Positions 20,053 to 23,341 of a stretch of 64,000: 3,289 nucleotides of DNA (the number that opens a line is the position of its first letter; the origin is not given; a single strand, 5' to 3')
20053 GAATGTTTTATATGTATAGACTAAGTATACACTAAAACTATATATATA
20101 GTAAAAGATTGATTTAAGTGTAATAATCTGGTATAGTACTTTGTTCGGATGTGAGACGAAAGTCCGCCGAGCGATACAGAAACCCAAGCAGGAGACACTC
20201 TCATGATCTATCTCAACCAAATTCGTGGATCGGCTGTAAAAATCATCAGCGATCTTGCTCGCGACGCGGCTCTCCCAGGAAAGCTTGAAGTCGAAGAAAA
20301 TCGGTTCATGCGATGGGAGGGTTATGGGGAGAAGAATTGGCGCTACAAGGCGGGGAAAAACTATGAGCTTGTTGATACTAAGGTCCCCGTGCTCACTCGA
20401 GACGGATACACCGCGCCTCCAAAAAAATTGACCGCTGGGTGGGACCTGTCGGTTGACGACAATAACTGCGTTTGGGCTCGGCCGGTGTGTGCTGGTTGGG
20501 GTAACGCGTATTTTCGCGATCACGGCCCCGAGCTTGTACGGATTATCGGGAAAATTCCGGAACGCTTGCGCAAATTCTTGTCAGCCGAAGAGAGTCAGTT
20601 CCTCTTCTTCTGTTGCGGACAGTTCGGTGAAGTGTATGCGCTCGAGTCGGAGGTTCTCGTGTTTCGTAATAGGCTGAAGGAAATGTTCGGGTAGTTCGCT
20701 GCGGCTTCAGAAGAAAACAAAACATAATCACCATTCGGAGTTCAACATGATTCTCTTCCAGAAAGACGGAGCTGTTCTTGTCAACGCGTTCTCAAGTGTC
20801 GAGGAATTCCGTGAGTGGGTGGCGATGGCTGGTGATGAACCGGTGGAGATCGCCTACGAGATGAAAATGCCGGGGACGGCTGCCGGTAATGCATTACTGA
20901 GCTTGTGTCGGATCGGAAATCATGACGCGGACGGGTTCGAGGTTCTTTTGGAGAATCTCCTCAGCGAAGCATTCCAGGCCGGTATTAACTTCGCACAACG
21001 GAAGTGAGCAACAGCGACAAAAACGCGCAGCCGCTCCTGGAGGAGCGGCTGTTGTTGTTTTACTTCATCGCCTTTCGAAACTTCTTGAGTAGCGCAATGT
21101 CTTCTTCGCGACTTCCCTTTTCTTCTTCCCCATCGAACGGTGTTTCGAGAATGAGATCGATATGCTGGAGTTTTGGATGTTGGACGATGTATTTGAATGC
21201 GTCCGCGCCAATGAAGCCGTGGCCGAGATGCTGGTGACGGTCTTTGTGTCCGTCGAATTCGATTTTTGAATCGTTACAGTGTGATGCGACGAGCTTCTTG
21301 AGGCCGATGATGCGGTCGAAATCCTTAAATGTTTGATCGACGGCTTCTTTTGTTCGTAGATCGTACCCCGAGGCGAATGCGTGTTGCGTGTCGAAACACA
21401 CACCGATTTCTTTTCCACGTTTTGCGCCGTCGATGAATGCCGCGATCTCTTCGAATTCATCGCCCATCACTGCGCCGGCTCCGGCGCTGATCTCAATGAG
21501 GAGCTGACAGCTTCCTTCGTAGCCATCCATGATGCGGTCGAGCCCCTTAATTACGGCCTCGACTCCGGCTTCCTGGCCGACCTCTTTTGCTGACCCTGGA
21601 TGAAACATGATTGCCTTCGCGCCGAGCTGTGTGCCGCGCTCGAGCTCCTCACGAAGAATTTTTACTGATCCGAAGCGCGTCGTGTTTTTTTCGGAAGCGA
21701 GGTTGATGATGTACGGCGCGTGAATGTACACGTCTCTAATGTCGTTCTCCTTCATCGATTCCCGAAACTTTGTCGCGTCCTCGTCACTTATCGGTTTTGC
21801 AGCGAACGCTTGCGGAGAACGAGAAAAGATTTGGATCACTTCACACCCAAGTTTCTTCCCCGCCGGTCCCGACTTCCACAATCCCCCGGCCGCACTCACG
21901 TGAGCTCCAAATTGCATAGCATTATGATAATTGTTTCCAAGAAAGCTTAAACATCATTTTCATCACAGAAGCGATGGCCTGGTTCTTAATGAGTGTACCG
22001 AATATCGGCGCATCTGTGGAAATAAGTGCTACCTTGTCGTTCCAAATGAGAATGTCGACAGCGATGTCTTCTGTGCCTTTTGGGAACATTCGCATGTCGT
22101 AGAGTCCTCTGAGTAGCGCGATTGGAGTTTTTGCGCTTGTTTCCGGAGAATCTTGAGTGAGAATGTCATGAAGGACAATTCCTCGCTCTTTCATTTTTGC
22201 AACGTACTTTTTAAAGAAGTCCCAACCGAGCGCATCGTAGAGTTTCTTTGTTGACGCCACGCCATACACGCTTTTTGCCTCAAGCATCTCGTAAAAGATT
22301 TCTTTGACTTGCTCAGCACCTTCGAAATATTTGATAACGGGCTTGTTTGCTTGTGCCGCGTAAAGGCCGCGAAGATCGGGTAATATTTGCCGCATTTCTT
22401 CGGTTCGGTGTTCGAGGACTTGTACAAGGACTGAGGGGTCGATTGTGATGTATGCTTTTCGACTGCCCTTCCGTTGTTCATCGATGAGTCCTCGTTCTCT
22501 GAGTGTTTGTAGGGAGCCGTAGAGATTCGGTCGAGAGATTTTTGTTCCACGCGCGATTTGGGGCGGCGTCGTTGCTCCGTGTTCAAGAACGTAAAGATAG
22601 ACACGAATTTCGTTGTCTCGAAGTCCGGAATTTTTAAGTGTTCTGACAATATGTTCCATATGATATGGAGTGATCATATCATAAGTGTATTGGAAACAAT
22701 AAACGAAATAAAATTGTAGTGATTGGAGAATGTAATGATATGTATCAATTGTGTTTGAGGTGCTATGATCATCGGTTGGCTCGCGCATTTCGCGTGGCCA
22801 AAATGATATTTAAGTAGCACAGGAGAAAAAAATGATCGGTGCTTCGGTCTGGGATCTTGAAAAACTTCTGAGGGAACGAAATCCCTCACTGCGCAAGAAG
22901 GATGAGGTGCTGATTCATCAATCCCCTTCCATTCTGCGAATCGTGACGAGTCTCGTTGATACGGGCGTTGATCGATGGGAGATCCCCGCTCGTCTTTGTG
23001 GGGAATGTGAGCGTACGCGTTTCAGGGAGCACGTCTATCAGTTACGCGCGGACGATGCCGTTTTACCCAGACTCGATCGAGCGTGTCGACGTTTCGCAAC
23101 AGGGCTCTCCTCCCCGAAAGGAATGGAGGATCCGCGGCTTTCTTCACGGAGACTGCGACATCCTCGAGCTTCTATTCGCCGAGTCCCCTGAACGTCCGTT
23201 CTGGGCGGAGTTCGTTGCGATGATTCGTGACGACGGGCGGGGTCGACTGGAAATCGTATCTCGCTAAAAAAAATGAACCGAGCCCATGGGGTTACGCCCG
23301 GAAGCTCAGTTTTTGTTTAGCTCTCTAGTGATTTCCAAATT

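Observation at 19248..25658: Tandem array of four paralogous TrmB-like regulators, each divergently paired with short plus-strand cargo ORFs of atypical composition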

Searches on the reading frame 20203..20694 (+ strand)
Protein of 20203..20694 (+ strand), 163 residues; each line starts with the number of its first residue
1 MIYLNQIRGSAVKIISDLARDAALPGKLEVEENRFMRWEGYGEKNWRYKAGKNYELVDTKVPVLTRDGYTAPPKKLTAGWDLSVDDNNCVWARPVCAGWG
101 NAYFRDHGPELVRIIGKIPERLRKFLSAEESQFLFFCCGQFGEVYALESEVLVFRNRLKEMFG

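Call 3: search_protein_families(library=pfam, proteins=[window:20203-20694:+], max_evalue=0.1)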
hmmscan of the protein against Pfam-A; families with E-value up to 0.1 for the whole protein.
window:20203-20694:+ (163 aa): 0 families

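Call 14: search_protein_families(library=ncbifam, proteins=[window:20203-20694:+], max_evalue=0.1)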
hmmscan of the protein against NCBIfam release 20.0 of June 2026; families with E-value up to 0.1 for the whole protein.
window:20203-20694:+ (163 aa): 0 families

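Call 15: search_protein_families(library=phrogs, proteins=[window:20203-20694:+], max_evalue=0.1)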
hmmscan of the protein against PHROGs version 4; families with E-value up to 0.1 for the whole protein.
window:20203-20694:+ (163 aa): 0 families

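Call 16: search_protein_families(library=padloc, proteins=[window:20203-20694:+], max_evalue=0.1)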
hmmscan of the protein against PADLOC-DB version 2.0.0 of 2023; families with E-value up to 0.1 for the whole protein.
window:20203-20694:+ (163 aa): 0 families

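Call 48: search_protein_representatives(protein=window:20203-20694:+)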
Query: 163 residues. Proteins with E-value up to 0.001 (for the whole library): 2; up to 1e-10: 1; up to 1e-30: 1. The best 2 are listed.
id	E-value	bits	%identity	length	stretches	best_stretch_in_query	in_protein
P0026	3.9e-109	378.3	100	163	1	1-163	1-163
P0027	6.8e-04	35.7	38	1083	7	7-40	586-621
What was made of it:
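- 20203..20694 (+): C1a, a 163-aa ORF with no detectable relatives. Only itself and one weak HEAT-repeat match among 1.84 billion representatives (call 48).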

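Call 68: search_protein_families(library=pfam, proteins=[P0027], max_evalue=0.05)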
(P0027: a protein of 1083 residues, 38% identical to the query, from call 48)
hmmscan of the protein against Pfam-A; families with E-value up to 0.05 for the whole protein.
P0027 (1083 aa): 35 families (the best 25 are shown)
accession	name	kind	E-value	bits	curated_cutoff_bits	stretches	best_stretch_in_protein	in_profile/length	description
PF13646.12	HEAT_2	-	4.3e-140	456.8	27.7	8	572-657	1-88/88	HEAT repeats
PF02985.28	HEAT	-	4.1e-93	296.7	23.5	13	696-722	2-28/31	HEAT repeat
PF03130.22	HEAT_PBS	-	2.5e-90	286.9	20.9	14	586-612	1-27/27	PBS lyase HEAT-like repeat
PF13513.12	HEAT_EZ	-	2.1e-60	200.7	27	6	694-721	28-55/55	HEAT-like repeat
PF25767.1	ARM_TBCD_2nd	-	6.9e-33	114.5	29.7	1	693-721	76-104/245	Tubulin-specific chaperone D-like, ARM repeats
PF00514.29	Arm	-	1.7e-30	104.5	20.6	2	663-690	12-39/41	Armadillo/beta-catenin-like repeat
PF12717.13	Cnd1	-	8.5e-23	81.6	26.4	1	724-784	20-86/162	non-SMC mitotic condensation complex subunit 1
PF12755.13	Vac14_Fab1_bd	-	1.1e-18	68.1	22.1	0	941-981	26-66/97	Vacuolar 14 Fab1-binding region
PF23271.1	HEAT_GCN1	-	1.3e-16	61.4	27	1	694-752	39-104/190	Stalled ribosome sensor GCN1-like, HEAT repeats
PF01602.26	Adaptin_N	-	2.9e-16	59.6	37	1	543-811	83-399/524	Adaptin N terminal region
PF25786.1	HEAT_GCN1_C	-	1e-14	55.2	27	0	884-986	31-111/151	GCN1-like, C-terminal HEAT repeats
PF10363.15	RTP1_C1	-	1.1e-14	54.9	25.9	0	694-738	40-91/112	Required for nuclear transport of RNA pol II C-terminus 1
PF24714.1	TOR1L1_N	-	2.9e-13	50.2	43.3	0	511-539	85-113/281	TORTIFOLIA1 N-terminal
PF21581.3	SCD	-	3.3e-11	43.7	27.5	0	702-728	38-64/75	Stromalin conservative domain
PF05729.18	NACHT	-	1.1e-09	38.8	26.7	1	106-255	2-166/167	NACHT domain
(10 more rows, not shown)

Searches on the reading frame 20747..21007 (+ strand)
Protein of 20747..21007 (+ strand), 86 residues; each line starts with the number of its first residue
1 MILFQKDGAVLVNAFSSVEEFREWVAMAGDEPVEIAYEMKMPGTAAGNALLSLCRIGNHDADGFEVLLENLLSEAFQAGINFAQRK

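Call 3: search_protein_families(library=pfam, proteins=[window:20747-21007:+], max_evalue=0.1)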
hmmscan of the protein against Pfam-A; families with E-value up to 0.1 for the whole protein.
window:20747-21007:+ (86 aa): 1 family
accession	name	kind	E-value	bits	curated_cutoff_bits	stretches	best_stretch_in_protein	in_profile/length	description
PF07179.17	SseB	-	0.084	13.5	21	1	5-38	58-91/124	SseB protein N-terminal domain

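Call 14: search_protein_families(library=ncbifam, proteins=[window:20747-21007:+], max_evalue=0.1)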
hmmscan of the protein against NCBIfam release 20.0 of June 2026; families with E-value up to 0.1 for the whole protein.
window:20747-21007:+ (86 aa): 0 families

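Call 15: search_protein_families(library=phrogs, proteins=[window:20747-21007:+], max_evalue=0.1)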
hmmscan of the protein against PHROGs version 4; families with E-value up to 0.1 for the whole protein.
window:20747-21007:+ (86 aa): 0 families

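Call 16: search_protein_families(library=padloc, proteins=[window:20747-21007:+], max_evalue=0.1)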
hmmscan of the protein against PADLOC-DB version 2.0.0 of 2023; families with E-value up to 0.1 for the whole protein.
window:20747-21007:+ (86 aa): 0 families

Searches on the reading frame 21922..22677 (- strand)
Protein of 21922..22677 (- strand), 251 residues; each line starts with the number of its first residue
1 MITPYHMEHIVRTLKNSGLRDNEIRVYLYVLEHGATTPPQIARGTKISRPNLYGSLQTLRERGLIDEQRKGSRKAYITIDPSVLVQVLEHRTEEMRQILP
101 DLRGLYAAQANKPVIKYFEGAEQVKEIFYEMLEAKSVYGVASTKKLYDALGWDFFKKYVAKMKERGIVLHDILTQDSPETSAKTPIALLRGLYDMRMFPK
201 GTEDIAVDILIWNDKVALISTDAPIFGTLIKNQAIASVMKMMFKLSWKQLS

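Call 3: search_protein_families(library=pfam, proteins=[window:21922-22677:-], max_evalue=0.1)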
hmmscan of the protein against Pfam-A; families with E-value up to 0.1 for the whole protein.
window:21922-22677:- (251 aa): 12 families
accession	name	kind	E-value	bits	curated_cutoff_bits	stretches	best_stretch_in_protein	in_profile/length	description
PF01978.25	TrmB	-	9.2e-14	51.5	25.6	1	14-81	1-67/68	Sugar-specific transcriptional regulator TrmB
PF12802.13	MarR_2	-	1.7e-05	25.3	27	1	18-69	2-54/61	MarR family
PF12840.13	HTH_20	-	0.00025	21.4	27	1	25-67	8-50/51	Helix-turn-helix domain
PF14947.12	HTH_45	-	0.00027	21.3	25.5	1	126-168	6-49/77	Winged helix-turn-helix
PF02002.24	TFIIE_alpha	-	0.00027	21.2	22.9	1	21-99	13-96/105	TFIIE alpha subunit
PF01022.26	HTH_5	-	0.00094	19.5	22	1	28-66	8-46/47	Bacterial regulatory protein, arsR family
PF09339.16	HTH_IclR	-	0.0013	18.9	22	1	35-66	18-49/52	IclR helix-turn-helix domain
PF13412.12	HTH_24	-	0.0016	18.4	21.9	1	19-65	1-47/48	Winged helix-turn-helix DNA-binding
PF07381.18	EarA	-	0.0028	17.9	22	1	10-61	1-51/90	EarA-like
PF24409.1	wHTH-PRTase_assc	-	0.012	16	27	1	27-70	3-46/83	wHTH-PRTase associated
PF02082.26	Rrf2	-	0.045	14.3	30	0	27-69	14-57/132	Iron-dependent Transcriptional regulator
PF13545.12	HTH_Crp_2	-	0.047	14.1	27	0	40-84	27-67/70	Crp-like helix-turn-helix domain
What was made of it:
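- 21922..22677 (-): R2, a TrmB-family regulator (245-251 aa). It lies 4 nt upstream of nfo, so the two are probably one operon. PF01978 at 51.5 bits (call 3).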

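Call 14: search_protein_families(library=ncbifam, proteins=[window:21922-22677:-], max_evalue=0.1)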
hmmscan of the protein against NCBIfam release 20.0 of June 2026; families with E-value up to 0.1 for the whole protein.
window:21922-22677:- (251 aa): 14 families
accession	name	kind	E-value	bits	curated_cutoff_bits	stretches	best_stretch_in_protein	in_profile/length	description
NF047392.1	TransRegTrmBHalo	equivalog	9.9e-08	31.4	500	1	18-110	17-105/349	HTH-type sugar sensing transcriptional regulator TrmB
NF040851.1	tran_reg_TrmB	equivalog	1e-05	24.9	600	1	8-168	5-160/338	HTH-type sugar-sensing transcriptional regulator TrmB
NF053606.1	Sta1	subfamily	8.6e-05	22.6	80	1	18-74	17-73/100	Sta1 family transcriptional regulator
NF047390.1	TransRegTrmBL1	equivalog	9.9e-05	21.4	650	1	8-100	4-96/341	HTH-type sugar sensing transcriptional regulator TrmBL1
NF053610.1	Sso10a_fam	subfamily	0.0001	22.3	60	0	126-169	5-48/64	Sso10a family chromatin protein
NF033788.1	HTH_metalloreg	subfamily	0.00015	21.5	55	1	28-81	17-71/77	metalloregulator ArsR/SmtB family transcription factor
NF047906.1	CdPbTransRegCmtR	equivalog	0.00025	20.9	150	1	25-83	25-82/104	Cd(II)/Pb(II)-sensing metalloregulatory transcriptional regulator CmtR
NF033789.1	repress_SdpR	subfamily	0.00031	20.6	100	1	19-89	5-74/79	autorepressor SdpR family transcription factor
NF053756.1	MreA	equivalog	0.00066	19.5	100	1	8-71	4-67/110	MreA family transcriptional regulator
NF040939.2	trans_reg_lrs14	equivalog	0.00083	19.4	90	1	18-74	18-75/103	Lrs14 family HTH-type transcriptional regulator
TIGR01884.1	cas_HTH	subfamily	0.0011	18.5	60.2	1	15-73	136-195/202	CRISPR-associated CARF protein Csa3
TIGR02337.1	HpaR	equivalog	0.0013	18.6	121.2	1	9-96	16-104/130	homoprotocatechuate degradation operon regulator HpaR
NF007339.0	PRK09834.1-1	equivalog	0.0091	15.3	299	1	25-66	28-69/271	DNA-binding transcriptional regulator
NF041141.1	tran_reg_TrmBL2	equivalog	0.07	12.6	530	0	19-93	16-90/264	HTH-type transcriptional regulator TrmBL2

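Call 16: search_protein_families(library=padloc, proteins=[window:21922-22677:-], max_evalue=0.1)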
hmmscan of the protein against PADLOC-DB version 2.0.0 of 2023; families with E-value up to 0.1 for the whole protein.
window:21922-22677:- (251 aa): 10 families
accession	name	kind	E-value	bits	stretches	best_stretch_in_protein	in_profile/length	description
PDLC01438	Csa3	-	1.7e-05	23.1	1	22-100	149-222/305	"CAS-I,CAS-II,CAS-III,CAS-IV,CAS-V,CAS-VI; associated_signaling"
PDLC01434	CasR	-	0.00099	17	1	18-74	125-180/191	"CAS-I,CAS-II,CAS-III,CAS-IV,CAS-V,CAS-VI; associated_signaling"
PDLC01268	CasR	-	0.0012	16.8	1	18-75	121-174/179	"CAS-I,CAS-II,CAS-III,CAS-IV,CAS-V,CAS-VI; associated_signaling"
PDLC01858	CARF3--CARF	-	0.0012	16.7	1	6-73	129-195/204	-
PDLC03963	SoFic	-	0.0015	16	1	8-77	282-350/361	-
PDLC01875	CARF3--CARF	-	0.0043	14.9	1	25-77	150-202/219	-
PDLC01849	CARF3--CARF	-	0.0049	14.6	1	28-68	144-184/197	-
PDLC01720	Csa3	-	0.014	13.9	1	41-80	48-89/118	Csa3_1_CAS-I-II-III-IV-V-VI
PDLC01850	CARF3--CARF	-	0.018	12.9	1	11-72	136-196/209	-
PDLC01863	CARF3--CARF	-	0.025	12.3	1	22-78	120-174/182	-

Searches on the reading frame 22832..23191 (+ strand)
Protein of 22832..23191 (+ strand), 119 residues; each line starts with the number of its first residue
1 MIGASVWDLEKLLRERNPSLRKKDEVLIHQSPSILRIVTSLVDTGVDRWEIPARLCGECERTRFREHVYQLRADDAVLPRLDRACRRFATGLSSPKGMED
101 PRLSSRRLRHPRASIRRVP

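Call 3: search_protein_families(library=pfam, proteins=[window:22832-23191:+], max_evalue=0.1)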
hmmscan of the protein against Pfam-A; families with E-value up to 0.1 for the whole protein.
window:22832-23191:+ (119 aa): 0 families

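Call 14: search_protein_families(library=ncbifam, proteins=[window:22832-23191:+], max_evalue=0.1)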
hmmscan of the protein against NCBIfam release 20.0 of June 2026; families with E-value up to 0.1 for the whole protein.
window:22832-23191:+ (119 aa): 0 families

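Call 15: search_protein_families(library=phrogs, proteins=[window:22832-23191:+], max_evalue=0.1)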
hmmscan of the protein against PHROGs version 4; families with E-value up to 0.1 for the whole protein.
window:22832-23191:+ (119 aa): 0 families

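Call 16: search_protein_families(library=padloc, proteins=[window:22832-23191:+], max_evalue=0.1)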
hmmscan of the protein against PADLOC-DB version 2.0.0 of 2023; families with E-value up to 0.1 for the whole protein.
window:22832-23191:+ (119 aa): 0 families

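Call 64: list_cluster_members(proteins=[window:22832-23191:+, window:22956-23267:+, window:20203-20694:+, window:20747-21007:+, window:24180-24806:+, window:24543-24806:+])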
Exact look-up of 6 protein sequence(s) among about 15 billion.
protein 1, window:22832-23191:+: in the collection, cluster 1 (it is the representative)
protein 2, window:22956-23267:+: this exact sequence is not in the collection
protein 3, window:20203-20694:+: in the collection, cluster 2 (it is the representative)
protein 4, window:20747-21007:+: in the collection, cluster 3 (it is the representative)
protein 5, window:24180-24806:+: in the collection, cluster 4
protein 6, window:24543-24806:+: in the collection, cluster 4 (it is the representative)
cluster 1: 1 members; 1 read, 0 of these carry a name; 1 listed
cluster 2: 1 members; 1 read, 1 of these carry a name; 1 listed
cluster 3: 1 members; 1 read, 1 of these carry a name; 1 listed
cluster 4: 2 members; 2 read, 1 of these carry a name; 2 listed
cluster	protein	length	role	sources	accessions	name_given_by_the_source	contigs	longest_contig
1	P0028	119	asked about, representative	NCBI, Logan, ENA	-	-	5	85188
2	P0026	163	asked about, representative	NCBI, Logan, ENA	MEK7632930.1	MAG: hypothetical protein AAB473_04010 [Patescibacteria group bacterium]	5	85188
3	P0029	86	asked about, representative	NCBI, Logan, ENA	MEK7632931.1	MAG: hypothetical protein AAB473_04015 [Patescibacteria group bacterium]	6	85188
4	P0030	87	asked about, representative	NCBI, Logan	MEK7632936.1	MAG: hypothetical protein AAB473_04040 [Patescibacteria group bacterium]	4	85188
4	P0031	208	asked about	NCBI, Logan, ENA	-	-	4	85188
